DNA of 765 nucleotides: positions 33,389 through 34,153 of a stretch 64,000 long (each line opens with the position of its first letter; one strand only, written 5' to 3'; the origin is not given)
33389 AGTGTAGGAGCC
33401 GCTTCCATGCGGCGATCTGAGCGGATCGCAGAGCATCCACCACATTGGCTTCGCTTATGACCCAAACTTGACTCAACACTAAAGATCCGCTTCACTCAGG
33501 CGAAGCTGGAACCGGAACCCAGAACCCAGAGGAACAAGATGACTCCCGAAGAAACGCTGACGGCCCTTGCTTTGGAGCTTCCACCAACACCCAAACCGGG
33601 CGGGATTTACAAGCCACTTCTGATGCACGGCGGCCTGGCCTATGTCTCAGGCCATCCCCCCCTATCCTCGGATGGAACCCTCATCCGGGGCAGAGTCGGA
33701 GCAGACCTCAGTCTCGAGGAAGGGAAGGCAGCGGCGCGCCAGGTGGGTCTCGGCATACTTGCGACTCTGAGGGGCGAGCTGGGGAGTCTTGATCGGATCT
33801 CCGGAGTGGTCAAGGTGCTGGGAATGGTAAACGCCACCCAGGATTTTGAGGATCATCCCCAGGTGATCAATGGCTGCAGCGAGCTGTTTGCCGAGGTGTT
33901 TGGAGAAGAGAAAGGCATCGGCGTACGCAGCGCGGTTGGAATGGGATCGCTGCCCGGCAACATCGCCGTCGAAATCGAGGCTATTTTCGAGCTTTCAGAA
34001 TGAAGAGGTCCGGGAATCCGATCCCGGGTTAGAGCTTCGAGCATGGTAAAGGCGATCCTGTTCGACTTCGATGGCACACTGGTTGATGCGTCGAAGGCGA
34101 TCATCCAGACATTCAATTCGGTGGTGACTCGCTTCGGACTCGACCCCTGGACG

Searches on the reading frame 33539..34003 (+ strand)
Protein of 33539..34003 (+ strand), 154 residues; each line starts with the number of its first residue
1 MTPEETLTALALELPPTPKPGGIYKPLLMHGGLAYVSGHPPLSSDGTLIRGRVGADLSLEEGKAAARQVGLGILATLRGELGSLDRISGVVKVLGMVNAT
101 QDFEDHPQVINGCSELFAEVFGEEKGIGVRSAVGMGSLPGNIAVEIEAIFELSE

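Call 6: search_protein_families(library=pfam, proteins=[window:33539-34003:+], max_evalue=0.01)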
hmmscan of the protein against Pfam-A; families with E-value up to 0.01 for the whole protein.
window:33539-34003:+ (154 aa): 2 families
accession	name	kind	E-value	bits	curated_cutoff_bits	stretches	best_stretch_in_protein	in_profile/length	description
PF14588.11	YjgF_endoribonc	-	1.8e-16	60.7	35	1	5-124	2-121/148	YjgF/chorismate_mutase-like, putative endoribonuclease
PF01042.26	Ribonuc_L-PSP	-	4.8e-07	30.2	27.3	1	18-149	5-118/121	Endoribonuclease L-PSP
